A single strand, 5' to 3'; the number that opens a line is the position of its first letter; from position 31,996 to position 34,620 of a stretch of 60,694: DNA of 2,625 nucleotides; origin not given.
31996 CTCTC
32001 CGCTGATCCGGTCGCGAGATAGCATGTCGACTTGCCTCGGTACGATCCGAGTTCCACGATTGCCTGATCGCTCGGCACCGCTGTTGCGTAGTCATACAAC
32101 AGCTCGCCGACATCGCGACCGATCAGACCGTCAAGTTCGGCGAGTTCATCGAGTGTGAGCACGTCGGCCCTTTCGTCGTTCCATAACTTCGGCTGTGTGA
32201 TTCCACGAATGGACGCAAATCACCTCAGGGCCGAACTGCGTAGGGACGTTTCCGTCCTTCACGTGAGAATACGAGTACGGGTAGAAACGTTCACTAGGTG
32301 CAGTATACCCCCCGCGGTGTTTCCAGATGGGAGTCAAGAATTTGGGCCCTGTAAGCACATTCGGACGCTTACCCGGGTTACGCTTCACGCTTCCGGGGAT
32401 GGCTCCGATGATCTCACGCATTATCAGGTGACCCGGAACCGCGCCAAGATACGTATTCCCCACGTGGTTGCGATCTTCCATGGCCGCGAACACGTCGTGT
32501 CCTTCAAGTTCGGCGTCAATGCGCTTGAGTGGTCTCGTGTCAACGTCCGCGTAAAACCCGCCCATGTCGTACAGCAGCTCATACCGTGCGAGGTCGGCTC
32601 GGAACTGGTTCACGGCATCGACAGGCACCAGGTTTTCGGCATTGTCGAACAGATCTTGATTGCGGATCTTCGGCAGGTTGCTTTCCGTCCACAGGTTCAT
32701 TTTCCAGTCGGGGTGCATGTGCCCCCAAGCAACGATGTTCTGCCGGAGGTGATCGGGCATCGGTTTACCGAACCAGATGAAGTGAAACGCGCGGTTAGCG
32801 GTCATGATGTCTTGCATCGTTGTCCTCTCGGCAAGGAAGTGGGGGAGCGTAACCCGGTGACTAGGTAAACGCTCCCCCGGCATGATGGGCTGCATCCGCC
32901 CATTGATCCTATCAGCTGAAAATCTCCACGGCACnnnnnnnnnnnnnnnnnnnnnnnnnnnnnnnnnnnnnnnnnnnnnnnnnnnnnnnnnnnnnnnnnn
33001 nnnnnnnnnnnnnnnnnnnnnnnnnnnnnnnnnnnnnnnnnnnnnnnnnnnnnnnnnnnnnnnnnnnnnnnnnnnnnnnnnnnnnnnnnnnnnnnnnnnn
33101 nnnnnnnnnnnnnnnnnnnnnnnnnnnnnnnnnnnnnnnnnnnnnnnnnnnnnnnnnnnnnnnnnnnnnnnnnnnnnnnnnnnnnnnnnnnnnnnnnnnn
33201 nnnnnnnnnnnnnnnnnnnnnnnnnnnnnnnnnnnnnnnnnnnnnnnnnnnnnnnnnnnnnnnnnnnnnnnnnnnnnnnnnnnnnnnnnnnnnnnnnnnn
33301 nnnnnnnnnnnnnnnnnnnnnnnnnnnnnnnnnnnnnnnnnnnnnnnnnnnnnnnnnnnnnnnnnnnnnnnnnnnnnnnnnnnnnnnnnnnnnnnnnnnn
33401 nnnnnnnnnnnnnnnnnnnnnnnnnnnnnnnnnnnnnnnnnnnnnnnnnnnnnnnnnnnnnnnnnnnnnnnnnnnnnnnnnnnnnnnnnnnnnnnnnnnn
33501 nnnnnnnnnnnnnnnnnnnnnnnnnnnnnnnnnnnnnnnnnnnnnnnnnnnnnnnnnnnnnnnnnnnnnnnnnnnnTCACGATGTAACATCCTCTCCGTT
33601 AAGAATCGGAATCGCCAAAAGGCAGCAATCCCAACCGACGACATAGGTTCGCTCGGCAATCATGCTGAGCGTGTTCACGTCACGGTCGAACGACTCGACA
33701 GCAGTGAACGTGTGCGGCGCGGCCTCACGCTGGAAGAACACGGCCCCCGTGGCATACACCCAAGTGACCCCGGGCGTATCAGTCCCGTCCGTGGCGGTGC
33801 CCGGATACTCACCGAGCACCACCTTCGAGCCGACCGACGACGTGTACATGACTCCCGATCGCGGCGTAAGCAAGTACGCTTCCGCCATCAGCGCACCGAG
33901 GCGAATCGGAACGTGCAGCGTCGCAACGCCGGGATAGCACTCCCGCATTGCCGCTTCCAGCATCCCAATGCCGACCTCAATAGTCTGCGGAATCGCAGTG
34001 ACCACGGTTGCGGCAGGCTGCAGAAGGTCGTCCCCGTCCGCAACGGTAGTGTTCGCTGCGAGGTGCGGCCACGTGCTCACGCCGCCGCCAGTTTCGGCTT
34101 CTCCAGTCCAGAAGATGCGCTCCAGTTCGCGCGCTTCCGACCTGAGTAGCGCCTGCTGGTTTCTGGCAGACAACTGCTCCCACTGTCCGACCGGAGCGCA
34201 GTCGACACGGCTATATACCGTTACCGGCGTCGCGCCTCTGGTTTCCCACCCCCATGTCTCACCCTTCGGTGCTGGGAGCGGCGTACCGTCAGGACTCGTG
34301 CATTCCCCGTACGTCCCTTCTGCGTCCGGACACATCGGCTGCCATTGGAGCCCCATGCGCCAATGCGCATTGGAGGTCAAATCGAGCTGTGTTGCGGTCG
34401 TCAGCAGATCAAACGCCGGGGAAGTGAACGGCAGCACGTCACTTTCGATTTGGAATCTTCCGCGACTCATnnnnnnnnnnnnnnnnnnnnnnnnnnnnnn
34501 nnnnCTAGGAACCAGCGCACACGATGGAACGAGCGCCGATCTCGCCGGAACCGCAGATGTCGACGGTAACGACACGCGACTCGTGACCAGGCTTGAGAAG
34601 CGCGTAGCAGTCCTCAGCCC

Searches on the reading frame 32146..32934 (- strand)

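Call 86: search_protein_families(library=pfam, proteins=[window:32146-32934:-], max_evalue=0.001)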
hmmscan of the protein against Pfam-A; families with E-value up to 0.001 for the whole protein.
window:32146-32934:- (262 aa): 2 families
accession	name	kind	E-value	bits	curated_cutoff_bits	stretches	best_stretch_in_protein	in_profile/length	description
PF04488.21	Gly_transf_sug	-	8.7e-11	42.8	23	1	60-141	1-85/93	Glycosyltransferase sugar-binding region containing DXD motif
PF12919.13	TcdA_TcdB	-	4.4e-06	26.6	23.6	0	50-86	3-39/382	TcdA/TcdB catalytic glycosyltransferase domain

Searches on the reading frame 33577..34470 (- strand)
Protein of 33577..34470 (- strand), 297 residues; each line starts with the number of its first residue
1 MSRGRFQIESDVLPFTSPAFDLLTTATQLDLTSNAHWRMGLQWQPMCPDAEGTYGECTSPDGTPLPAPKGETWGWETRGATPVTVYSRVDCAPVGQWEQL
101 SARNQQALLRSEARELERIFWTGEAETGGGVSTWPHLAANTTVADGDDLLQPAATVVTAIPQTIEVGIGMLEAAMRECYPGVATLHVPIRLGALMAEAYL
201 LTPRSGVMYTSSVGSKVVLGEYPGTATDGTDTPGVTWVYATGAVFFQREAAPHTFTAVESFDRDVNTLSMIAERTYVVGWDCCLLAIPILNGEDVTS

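Call 55: search_protein_families(library=phrogs, proteins=[window:33577-34470:-], max_evalue=0.00001)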
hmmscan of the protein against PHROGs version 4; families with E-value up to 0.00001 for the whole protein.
window:33577-34470:- (297 aa): 1 family
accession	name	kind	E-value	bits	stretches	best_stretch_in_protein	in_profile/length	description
phrog_779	-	unknown function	9e-36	124.6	1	14-289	18-271/284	-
